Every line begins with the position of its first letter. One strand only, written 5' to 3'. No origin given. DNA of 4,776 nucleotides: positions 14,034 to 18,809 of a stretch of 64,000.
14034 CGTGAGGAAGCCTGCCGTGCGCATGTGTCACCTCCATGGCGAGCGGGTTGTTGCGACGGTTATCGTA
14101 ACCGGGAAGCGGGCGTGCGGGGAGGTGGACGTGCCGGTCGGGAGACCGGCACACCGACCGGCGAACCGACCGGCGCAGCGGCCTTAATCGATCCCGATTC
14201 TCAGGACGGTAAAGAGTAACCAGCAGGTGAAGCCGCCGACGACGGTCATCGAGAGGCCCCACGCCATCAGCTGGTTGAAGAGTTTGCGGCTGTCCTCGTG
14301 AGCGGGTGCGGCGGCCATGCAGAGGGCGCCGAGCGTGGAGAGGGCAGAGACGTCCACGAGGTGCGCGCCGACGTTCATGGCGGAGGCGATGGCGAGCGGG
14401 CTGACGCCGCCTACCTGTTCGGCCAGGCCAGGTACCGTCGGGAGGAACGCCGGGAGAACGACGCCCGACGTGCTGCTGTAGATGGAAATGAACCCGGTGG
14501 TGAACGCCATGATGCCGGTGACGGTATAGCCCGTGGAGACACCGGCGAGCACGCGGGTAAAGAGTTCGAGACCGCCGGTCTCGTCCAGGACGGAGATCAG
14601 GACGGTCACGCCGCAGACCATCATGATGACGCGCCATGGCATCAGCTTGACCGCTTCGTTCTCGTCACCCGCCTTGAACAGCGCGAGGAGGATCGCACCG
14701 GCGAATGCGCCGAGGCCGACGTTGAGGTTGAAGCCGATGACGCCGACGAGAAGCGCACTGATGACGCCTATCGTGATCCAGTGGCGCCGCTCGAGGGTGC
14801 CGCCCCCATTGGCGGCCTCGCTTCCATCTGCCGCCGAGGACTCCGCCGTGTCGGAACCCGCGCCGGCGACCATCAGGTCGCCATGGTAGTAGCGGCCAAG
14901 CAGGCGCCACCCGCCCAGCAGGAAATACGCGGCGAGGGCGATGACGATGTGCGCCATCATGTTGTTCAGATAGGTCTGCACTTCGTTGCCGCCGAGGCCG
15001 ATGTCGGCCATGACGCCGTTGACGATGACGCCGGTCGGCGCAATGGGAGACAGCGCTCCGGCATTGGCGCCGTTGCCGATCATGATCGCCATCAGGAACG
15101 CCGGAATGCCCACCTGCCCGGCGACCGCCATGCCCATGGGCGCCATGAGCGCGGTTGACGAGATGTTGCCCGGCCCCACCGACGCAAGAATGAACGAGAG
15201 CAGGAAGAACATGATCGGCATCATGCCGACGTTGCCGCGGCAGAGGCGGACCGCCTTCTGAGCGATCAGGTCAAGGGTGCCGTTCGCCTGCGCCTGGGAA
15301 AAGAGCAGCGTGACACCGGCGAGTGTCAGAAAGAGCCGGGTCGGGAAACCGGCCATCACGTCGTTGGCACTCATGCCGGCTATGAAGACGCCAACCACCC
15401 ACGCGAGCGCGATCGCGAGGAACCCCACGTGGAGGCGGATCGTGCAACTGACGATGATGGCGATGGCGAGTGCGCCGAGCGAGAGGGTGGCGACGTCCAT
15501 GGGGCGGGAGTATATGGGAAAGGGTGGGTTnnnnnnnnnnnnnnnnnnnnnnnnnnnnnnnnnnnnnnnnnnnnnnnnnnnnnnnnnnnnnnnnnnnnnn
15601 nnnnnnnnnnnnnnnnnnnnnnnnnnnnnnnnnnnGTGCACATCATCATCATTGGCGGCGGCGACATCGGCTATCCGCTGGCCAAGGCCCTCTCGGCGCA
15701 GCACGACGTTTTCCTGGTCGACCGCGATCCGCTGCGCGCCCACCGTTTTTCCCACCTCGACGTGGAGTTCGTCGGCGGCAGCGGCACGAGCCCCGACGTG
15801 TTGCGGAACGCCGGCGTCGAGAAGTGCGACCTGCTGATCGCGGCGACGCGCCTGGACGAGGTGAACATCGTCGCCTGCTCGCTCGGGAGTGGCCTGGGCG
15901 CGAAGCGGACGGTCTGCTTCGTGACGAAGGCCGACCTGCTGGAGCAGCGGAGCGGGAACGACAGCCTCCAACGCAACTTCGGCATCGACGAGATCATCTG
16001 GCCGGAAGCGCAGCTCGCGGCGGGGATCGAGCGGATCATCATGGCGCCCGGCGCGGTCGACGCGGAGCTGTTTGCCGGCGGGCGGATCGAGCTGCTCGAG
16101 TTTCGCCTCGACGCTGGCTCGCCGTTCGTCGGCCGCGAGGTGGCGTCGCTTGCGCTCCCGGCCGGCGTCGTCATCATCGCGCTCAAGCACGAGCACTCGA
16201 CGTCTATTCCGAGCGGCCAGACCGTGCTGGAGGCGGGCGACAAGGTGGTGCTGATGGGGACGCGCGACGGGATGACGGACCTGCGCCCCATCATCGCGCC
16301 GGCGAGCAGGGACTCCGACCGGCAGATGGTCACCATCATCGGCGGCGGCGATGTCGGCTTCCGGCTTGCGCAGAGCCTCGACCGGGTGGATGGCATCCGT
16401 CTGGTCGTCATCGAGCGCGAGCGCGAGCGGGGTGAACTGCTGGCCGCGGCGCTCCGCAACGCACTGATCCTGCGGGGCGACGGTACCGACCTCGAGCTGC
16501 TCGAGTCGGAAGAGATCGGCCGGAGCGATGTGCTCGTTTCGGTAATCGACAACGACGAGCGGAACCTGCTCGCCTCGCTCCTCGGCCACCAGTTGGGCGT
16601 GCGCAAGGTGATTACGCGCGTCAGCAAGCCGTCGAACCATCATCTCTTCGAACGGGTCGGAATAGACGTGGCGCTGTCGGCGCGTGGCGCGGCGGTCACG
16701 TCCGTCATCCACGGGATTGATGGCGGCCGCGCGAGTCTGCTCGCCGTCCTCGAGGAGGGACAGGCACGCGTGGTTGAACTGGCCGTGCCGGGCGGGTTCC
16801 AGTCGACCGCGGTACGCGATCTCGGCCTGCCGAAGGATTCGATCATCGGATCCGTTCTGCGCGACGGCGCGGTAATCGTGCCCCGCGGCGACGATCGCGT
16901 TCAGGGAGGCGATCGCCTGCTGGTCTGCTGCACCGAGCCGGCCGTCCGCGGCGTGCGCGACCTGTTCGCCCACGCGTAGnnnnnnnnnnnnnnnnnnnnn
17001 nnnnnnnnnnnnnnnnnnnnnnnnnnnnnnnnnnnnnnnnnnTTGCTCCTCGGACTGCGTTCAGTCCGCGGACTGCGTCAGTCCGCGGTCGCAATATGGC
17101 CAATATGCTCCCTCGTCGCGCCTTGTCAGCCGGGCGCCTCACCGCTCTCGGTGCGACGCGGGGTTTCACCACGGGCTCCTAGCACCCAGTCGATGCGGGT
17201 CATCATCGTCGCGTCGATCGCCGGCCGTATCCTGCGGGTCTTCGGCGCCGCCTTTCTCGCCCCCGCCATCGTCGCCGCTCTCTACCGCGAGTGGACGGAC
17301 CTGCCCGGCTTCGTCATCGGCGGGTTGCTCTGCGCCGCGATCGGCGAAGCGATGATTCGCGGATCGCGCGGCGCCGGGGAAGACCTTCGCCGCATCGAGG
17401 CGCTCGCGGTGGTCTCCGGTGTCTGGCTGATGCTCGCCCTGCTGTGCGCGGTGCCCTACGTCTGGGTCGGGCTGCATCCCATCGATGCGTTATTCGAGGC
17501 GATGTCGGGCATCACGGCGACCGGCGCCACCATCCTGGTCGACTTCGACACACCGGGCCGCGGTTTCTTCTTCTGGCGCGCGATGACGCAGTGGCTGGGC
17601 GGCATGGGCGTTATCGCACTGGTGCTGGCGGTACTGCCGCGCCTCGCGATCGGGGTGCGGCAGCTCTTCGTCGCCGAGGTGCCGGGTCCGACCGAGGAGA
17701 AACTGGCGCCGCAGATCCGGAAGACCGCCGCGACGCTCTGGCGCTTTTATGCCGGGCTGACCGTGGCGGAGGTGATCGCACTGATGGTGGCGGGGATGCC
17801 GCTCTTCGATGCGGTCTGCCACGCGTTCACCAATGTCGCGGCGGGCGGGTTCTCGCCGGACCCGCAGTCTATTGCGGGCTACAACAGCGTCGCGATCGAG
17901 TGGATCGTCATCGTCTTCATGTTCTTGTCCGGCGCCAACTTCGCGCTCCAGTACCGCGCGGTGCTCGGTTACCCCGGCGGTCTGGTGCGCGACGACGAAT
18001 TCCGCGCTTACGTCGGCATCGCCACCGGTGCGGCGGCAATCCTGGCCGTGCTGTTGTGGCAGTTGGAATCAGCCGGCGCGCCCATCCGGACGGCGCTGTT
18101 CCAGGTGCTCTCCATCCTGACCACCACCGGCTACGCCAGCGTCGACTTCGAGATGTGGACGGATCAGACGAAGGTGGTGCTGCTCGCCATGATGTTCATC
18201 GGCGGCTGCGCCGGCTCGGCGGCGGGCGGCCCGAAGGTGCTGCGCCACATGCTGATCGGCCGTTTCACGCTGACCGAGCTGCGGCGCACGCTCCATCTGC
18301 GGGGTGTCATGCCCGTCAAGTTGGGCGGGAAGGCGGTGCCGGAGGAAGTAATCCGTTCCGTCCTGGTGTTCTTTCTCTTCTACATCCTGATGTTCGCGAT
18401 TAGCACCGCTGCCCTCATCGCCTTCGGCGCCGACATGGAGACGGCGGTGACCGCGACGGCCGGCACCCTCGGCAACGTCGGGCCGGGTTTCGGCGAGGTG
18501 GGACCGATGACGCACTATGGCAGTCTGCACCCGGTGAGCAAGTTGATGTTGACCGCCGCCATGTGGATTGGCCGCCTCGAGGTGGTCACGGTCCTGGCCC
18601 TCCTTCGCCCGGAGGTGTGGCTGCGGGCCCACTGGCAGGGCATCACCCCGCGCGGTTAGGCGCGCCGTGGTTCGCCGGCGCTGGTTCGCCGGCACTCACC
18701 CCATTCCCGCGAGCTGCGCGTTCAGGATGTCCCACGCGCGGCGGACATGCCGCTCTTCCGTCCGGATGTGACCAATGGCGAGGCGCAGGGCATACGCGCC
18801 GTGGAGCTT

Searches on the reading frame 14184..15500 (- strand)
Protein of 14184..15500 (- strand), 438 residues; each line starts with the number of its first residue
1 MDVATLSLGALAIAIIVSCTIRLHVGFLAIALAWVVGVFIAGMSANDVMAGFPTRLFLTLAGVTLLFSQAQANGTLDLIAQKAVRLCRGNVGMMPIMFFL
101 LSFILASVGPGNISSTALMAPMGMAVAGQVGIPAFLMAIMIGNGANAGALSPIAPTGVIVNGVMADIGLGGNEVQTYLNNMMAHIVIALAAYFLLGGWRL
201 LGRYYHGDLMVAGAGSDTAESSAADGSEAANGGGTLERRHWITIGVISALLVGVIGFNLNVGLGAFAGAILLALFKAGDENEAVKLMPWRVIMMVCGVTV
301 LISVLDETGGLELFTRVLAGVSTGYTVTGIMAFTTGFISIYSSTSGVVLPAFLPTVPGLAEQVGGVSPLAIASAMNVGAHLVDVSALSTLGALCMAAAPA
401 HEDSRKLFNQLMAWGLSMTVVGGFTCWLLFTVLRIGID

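Call 44: search_protein_families(library=pfam, proteins=[window:14184-15500:-], max_evalue=0.001)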
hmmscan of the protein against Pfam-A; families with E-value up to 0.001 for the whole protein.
window:14184-15500:- (438 aa): 2 families
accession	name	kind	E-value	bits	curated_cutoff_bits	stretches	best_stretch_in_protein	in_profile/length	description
PF07158.17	MatC_N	-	5.1e-34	117.9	23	1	3-149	3-149/149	Dicarboxylate carrier protein MatC N-terminus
PF03600.22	CitMHS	-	1.8e-23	83.6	31.9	1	14-375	2-335/336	Citrate transporter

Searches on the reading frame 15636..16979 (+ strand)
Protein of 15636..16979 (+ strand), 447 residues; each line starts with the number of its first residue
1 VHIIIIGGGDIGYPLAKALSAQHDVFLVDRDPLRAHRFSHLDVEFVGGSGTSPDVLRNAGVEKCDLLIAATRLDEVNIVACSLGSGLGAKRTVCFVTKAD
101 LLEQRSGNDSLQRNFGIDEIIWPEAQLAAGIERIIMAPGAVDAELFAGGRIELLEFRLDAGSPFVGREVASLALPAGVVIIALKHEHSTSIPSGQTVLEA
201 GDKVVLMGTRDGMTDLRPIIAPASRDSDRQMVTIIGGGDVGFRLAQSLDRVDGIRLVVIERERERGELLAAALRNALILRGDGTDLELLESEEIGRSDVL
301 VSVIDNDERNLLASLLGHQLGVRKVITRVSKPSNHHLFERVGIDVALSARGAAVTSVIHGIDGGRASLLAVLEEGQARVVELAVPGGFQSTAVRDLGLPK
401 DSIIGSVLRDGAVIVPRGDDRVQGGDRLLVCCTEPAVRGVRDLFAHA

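Call 44: search_protein_families(library=pfam, proteins=[window:15636-16979:+], max_evalue=0.001)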
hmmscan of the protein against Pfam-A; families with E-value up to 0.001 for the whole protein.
window:15636-16979:+ (447 aa): 9 families
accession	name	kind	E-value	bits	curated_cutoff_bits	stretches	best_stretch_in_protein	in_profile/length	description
PF02254.24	TrkA_N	-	1.6e-45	154.6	23.8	2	232-348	1-115/116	TrkA-N domain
PF02080.26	TrkA_C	-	3.7e-28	97.7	27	2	153-219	1-69/71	TrkA-C domain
PF03435.24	Sacchrp_dh_NADP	-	8.9e-07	29.7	25.1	0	232-303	1-75/129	Saccharopine dehydrogenase NADP binding domain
PF03807.23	F420_oxidored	-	5.4e-06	27.4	21.6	0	3-38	2-40/94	NADP oxidoreductase coenzyme F420-dependent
PF01488.26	Shikimate_DH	-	7e-06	26.6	24.3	0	227-279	10-62/138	Shikimate / quinate 5-dehydrogenase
PF07992.20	Pyr_redox_2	-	7.6e-06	26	26.1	0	228-327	141-242/291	Pyridine nucleotide-disulphide oxidoreductase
PF00070.33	Pyr_redox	-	9.6e-06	26.5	22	0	2-31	1-31/82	Pyridine nucleotide-disulphide oxidoreductase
PF13241.12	NAD_binding_7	-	1.7e-05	25.8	22.1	0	228-310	6-75/104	Putative NAD(P)-binding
PF01494.25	FAD_binding_3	-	0.00011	22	22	0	232-265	4-36/349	FAD binding domain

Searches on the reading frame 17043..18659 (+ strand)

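Call 44: search_protein_families(library=pfam, proteins=[window:17043-18659:+], max_evalue=0.001)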
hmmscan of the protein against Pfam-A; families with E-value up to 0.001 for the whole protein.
window:17043-18659:+ (538 aa): 1 family
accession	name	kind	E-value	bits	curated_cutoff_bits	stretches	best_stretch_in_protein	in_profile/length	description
PF02386.22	TrkH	-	2.5e-64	218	27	1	143-520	60-489/502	Cation transport protein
